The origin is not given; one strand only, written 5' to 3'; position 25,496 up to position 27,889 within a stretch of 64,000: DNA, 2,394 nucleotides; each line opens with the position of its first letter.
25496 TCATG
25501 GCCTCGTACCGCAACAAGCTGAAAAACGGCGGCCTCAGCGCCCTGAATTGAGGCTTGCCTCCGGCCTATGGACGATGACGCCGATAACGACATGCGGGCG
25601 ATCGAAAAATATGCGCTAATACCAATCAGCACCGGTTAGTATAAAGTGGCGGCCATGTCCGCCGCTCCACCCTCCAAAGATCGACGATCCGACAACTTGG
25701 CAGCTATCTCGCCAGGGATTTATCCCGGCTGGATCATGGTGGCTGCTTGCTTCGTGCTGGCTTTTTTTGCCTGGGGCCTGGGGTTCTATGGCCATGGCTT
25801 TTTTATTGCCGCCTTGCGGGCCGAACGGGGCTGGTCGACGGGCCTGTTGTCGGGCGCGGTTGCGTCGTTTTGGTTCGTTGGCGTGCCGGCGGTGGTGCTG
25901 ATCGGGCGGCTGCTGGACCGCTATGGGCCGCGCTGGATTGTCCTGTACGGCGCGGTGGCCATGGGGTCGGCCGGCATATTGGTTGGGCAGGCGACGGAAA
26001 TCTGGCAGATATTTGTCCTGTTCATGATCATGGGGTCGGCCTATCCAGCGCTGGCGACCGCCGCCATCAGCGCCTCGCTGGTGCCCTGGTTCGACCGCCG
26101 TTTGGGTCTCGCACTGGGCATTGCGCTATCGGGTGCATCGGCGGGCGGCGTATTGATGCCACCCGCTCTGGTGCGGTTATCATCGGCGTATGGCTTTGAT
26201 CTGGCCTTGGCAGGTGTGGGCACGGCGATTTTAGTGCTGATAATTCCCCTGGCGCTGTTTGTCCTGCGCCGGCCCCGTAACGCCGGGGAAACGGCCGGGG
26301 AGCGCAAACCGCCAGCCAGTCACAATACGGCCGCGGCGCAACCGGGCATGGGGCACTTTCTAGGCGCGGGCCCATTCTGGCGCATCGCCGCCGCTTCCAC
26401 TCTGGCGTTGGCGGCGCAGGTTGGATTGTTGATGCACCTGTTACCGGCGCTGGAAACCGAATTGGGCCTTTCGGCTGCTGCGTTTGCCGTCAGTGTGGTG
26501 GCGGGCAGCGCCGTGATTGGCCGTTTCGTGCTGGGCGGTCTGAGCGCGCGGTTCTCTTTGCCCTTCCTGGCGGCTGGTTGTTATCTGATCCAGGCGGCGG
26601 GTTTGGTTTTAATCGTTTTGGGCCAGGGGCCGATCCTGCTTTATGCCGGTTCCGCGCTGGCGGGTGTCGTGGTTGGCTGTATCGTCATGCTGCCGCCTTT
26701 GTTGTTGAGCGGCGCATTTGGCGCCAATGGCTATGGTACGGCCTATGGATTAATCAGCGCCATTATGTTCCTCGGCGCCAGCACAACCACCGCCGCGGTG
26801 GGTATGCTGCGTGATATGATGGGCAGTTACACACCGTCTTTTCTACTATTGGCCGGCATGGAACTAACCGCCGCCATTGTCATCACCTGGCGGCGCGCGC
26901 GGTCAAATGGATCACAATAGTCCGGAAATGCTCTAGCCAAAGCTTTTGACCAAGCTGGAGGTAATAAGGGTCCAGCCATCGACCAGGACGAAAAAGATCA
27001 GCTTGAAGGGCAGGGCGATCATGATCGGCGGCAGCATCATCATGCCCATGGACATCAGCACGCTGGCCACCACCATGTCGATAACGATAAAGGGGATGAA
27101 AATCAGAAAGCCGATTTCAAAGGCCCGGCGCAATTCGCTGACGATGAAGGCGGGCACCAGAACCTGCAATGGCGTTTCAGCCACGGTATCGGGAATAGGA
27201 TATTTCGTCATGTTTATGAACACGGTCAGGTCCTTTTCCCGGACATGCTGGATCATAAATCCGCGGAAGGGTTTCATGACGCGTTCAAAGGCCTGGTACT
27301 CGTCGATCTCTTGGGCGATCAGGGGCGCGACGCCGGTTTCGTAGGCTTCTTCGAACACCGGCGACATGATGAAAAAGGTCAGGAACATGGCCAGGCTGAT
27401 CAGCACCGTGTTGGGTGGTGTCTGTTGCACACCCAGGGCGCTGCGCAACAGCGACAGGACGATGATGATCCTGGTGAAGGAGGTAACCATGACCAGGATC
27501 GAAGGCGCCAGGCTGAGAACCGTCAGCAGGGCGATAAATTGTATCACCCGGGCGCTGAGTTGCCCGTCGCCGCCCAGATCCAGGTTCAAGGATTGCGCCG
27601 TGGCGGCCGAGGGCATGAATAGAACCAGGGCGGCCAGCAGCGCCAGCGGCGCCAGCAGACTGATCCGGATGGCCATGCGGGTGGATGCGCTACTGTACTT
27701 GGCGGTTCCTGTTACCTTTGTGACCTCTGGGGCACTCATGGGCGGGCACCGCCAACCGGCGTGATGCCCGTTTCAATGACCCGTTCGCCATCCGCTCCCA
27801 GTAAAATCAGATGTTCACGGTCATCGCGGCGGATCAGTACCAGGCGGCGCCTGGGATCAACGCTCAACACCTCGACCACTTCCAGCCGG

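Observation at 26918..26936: MITE termini coincide exactly with the stop codons of six genes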

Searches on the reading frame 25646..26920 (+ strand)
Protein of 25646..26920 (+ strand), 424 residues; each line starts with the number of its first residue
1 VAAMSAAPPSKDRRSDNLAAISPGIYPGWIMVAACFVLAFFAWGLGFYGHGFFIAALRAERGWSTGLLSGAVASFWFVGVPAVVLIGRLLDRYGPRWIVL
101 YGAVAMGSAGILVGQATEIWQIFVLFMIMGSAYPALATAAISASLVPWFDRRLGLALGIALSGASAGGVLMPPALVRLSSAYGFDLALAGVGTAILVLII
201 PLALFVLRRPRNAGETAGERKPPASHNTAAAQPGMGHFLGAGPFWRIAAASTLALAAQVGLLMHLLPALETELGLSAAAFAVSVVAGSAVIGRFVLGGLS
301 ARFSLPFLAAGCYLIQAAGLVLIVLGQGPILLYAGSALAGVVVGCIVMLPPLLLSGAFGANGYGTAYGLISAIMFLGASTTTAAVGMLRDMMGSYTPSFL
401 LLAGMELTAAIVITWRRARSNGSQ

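Call 16: search_protein_families(library=pfam, proteins=[window:25646-26920:+])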
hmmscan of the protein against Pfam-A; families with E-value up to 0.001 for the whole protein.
window:25646-26920:+ (424 aa): 1 family
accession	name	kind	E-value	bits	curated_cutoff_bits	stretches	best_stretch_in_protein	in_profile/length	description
PF07690.21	MFS_1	-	3.5e-31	108.8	33.4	1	37-379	2-344/347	Major Facilitator Superfamily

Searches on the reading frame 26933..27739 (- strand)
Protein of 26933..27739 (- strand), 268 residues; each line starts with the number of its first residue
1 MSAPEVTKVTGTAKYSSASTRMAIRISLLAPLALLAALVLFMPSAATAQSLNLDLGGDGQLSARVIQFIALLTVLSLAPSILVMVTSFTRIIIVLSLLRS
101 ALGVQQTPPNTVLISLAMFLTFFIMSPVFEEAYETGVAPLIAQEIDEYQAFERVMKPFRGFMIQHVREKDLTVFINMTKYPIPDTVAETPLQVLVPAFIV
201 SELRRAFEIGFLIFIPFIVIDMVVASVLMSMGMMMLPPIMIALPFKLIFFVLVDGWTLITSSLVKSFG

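Call 16: search_protein_families(library=pfam, proteins=[window:26933-27739:-])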
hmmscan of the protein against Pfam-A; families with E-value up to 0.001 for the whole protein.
window:26933-27739:- (268 aa): 1 family
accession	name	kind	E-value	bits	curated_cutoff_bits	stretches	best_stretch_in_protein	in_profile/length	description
PF00813.25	FliP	-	4.7e-82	275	26.9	1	71-263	1-191/191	FliP family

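Call 17: find_encoding_contigs(protein=window:26933-27739:-, flank=3000, max_places=10)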
Protein window:26933-27739:- (268 aa): 7 contigs read that carry it; 2 places shown.
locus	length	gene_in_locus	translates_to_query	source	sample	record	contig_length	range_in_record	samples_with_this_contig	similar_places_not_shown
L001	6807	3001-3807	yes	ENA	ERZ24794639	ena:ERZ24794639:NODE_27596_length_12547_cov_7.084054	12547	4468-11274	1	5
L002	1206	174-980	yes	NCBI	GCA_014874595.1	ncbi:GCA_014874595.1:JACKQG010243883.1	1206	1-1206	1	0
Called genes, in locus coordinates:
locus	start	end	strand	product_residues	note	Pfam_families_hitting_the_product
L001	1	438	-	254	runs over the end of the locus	PF01311:Bac_export_1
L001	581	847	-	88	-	PF01313:Bac_export_3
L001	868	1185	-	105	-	PF02049:FliE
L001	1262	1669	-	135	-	PF06429:Flg_bbr_C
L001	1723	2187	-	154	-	PF00460:Flg_bb_rod (faint)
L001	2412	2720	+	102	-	-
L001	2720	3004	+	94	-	PF04347:FliO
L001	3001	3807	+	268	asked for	PF00813:FliP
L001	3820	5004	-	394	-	PF07690:MFS_1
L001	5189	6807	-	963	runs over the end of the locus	?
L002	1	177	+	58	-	?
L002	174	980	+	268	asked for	PF00813:FliP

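Call 37: find_homologous_proteins(query=window:26933-27739:-, max_evalue=1e-60)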
Query window:26933-27739:- (268 aa): 7982 proteins with E <= 1e-60 among 8000 candidates; the best 120 are listed.
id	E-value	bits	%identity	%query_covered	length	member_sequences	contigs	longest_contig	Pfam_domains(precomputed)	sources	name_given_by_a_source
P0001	7.3e-146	502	92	100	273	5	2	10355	PF00813.26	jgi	-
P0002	4.6e-132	457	88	95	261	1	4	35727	PF00813.26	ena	-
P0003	1.3e-131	456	85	97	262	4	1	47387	PF00813.26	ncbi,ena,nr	ncbi:MAG: flagellar type III secretion system pore protein FliP [Proteobacteria bacterium]|nr:flagel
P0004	4.4e-128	444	91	86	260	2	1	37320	PF00813.26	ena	-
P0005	3.8e-127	441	89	90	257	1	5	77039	PF00813.26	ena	-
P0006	1.1e-118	413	79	94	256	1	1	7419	PF00813.26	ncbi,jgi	jgi:flagellar biosynthetic protein FliP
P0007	3.0e-118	412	83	91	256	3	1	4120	PF00813.26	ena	-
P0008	3.3e-118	412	86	84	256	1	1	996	PF00813.26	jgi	jgi:flagellar biosynthetic protein FliP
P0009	4.0e-118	411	79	94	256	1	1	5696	PF00813.26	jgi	jgi:flagellar biosynthetic protein FliP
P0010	1.1e-117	410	86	87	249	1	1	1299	PF00813.26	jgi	jgi:flagellar biosynthetic protein FliP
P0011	5.1e-117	408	84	88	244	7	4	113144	PF00813.26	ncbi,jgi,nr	ncbi:MAG: flagellar type III secretion system pore protein FliP [Rhodospirillaceae bacterium]|jgi:fl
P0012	7.5e-117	407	84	88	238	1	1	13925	PF00813.26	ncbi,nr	ncbi:MAG: flagellar type III secretion system pore protein FliP [Alphaproteobacteria bacterium]|nr:f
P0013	2.8e-116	405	83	88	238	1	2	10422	PF00813.26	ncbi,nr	ncbi:MAG: flagellar type III secretion system pore protein FliP [Alphaproteobacteria bacterium]|nr:f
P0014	8.9e-115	400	80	96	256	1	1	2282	PF00813.26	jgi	jgi:flagellar biosynthetic protein FliP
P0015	1.4e-114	400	86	82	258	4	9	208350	PF00813.26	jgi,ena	jgi:flagellar biosynthesis protein FliP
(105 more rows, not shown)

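Call 38: find_encoding_contigs(protein=P0001, flank=2500, max_places=3)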
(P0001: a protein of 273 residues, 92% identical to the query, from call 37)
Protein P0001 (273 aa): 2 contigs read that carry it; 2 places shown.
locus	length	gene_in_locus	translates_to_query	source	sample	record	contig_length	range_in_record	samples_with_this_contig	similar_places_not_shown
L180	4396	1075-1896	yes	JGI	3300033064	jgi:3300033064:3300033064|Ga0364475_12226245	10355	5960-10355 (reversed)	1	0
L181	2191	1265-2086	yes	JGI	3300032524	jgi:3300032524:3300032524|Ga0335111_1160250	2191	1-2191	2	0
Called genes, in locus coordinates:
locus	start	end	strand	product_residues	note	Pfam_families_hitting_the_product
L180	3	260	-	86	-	PF00460:Flg_bb_rod (weak)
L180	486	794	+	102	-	-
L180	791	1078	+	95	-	PF04347:FliO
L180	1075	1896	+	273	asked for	PF00813:FliP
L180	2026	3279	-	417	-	PF07690:MFS_1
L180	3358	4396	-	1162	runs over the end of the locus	-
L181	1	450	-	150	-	?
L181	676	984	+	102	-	-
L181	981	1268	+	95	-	PF04347:FliO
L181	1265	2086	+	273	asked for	PF00813:FliP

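Call 39: find_encoding_contigs(protein=P0002, flank=2500, max_places=3)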
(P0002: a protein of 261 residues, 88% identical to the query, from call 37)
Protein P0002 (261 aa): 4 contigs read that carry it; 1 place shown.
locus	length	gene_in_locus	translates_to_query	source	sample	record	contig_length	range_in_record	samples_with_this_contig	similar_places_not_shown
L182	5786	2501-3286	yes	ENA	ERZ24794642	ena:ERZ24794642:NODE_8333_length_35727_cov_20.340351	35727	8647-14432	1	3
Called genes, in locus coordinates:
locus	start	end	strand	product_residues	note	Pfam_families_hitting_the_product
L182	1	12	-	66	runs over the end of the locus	-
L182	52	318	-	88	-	PF01313:Bac_export_3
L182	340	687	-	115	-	PF02049:FliE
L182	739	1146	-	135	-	PF00460:Flg_bb_rod (faint), PF06429:Flg_bbr_C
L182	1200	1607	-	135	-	-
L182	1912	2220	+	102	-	-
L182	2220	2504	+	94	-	PF04347:FliO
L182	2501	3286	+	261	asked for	PF00813:FliP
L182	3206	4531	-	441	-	PF07690:MFS_1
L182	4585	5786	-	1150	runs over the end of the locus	PF12895:ANAPC3 (faint), PF14559:TPR_19 (faint)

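Call 40: find_encoding_contigs(protein=P0003, flank=2500, max_places=3)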
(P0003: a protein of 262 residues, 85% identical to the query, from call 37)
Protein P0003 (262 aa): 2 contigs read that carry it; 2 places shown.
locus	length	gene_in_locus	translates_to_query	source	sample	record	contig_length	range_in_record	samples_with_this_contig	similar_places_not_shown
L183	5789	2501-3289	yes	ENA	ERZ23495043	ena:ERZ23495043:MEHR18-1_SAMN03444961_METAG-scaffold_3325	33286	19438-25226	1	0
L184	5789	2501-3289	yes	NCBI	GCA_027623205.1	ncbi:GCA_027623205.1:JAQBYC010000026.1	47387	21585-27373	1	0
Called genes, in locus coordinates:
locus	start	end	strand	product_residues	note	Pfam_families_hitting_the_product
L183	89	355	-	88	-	PF01313:Bac_export_3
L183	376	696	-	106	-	PF02049:FliE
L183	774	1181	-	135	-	PF06429:Flg_bbr_C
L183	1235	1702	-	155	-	-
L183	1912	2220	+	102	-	-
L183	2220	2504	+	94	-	PF04347:FliO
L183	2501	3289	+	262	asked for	PF00813:FliP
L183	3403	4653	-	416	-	PF07690:MFS_1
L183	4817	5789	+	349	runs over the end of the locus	PF01551:Peptidase_M23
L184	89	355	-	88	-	PF01313:Bac_export_3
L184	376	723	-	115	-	PF02049:FliE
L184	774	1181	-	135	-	PF06429:Flg_bbr_C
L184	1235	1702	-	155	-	-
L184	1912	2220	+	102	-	-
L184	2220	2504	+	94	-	PF04347:FliO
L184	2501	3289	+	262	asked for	PF00813:FliP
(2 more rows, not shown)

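Call 41: find_encoding_contigs(protein=P0005, flank=2500, max_places=3)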
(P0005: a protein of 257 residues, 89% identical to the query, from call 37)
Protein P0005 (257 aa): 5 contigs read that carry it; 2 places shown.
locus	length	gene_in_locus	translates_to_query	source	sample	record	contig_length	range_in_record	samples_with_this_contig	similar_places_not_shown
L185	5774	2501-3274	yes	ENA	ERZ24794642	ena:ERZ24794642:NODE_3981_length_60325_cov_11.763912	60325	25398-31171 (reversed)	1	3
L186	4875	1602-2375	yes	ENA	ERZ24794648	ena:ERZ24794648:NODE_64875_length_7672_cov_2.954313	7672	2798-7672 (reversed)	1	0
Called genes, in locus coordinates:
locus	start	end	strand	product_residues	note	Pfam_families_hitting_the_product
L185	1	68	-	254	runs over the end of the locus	PF01311:Bac_export_1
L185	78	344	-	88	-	PF01313:Bac_export_3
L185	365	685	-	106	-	PF02049:FliE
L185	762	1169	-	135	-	PF06429:Flg_bbr_C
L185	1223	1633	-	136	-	-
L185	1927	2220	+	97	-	-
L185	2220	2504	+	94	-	PF04347:FliO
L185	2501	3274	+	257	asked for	PF00813:FliP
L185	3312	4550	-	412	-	PF07690:MFS_1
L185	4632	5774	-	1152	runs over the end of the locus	-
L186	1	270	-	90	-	?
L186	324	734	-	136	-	-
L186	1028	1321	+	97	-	-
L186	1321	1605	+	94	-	PF04347:FliO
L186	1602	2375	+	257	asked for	PF00813:FliP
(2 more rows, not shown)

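Call 54: find_encoding_contigs(protein=P0005, flank=10000, max_places=1)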
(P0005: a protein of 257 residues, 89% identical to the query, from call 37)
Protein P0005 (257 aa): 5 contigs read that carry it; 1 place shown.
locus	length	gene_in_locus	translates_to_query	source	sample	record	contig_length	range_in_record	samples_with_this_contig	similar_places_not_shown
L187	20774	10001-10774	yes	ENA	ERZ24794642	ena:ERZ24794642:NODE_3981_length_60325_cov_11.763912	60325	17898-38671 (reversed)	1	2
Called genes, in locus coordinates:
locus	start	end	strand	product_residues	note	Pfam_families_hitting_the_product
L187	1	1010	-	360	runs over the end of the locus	PF00154:RecA_N, PF08423:Rad51, PF06745:ATPase (weak), PF27531:MT3502_N, PF21096:RecA_C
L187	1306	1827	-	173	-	-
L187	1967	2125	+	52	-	-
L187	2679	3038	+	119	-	PF12760:Zn_ribbon_IS1595 (weak)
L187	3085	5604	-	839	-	PF00989:PAS (weak), PF08448:PAS_4, PF13188:PAS_8 (weak), PF00989:PAS (weak), PF08448:PAS_4, PF00512:HisKA, PF02518:HATPase_c, PF00072:Response_reg, +1 more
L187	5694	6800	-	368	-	PF01312:Bac_export_2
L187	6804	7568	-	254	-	PF01311:Bac_export_1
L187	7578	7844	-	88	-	PF01313:Bac_export_3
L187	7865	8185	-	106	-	PF02049:FliE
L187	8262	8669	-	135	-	PF06429:Flg_bbr_C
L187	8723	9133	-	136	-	-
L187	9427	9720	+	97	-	-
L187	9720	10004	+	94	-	PF04347:FliO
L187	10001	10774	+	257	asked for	PF00813:FliP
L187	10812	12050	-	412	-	PF07690:MFS_1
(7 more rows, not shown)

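Call 55: find_encoding_contigs(protein=P0002, flank=10000, max_places=1)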
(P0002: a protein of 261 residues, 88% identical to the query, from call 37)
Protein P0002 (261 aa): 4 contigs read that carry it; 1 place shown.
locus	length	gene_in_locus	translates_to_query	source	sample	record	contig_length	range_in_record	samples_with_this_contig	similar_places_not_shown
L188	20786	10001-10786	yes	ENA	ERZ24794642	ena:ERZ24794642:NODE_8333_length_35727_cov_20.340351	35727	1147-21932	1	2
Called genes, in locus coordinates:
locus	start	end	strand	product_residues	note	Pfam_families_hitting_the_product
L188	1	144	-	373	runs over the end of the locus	PF00154:RecA_N, PF08423:Rad51, PF06745:ATPase (weak), PF27531:MT3502_N, PF21096:RecA_C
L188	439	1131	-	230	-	-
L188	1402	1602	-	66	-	-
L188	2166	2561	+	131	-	PF12760:Zn_ribbon_IS1595 (weak)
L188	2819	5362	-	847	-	PF13426:PAS_9 (faint), PF00989:PAS, PF13188:PAS_8 (weak), PF08448:PAS_4, PF00512:HisKA, PF02518:HATPase_c, PF00072:Response_reg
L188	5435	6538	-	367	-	PF01312:Bac_export_2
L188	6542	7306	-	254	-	PF01311:Bac_export_1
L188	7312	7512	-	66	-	-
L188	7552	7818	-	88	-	PF01313:Bac_export_3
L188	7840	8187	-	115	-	PF02049:FliE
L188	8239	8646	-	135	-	PF00460:Flg_bb_rod (faint), PF06429:Flg_bbr_C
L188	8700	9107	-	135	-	-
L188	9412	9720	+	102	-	-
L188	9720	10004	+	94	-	PF04347:FliO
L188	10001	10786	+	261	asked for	PF00813:FliP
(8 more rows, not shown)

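Call 56: find_encoding_contigs(protein=P0003, flank=10000, max_places=1)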
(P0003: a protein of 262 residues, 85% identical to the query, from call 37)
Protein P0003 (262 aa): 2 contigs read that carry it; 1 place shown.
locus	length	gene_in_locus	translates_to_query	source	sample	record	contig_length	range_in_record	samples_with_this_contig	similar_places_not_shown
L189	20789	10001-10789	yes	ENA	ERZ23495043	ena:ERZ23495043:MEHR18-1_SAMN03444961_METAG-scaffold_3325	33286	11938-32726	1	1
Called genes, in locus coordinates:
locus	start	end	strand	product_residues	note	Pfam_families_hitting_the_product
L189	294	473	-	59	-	-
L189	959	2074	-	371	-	PF00154:RecA_N, PF08423:Rad51, PF06745:ATPase (weak), PF27531:MT3502_N, PF21096:RecA_C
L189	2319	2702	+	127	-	-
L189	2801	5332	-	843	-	PF13188:PAS_8 (faint), PF13426:PAS_9 (faint), PF00989:PAS (weak), PF08448:PAS_4, PF00512:HisKA, PF02518:HATPase_c, PF00072:Response_reg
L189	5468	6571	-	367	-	PF01312:Bac_export_2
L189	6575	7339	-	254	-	PF01311:Bac_export_1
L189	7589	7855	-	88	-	PF01313:Bac_export_3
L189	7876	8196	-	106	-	PF02049:FliE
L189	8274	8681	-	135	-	PF06429:Flg_bbr_C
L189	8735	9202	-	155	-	-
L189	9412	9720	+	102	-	-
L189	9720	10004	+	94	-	PF04347:FliO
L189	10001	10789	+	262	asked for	PF00813:FliP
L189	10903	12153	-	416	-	PF07690:MFS_1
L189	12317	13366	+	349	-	PF01551:Peptidase_M23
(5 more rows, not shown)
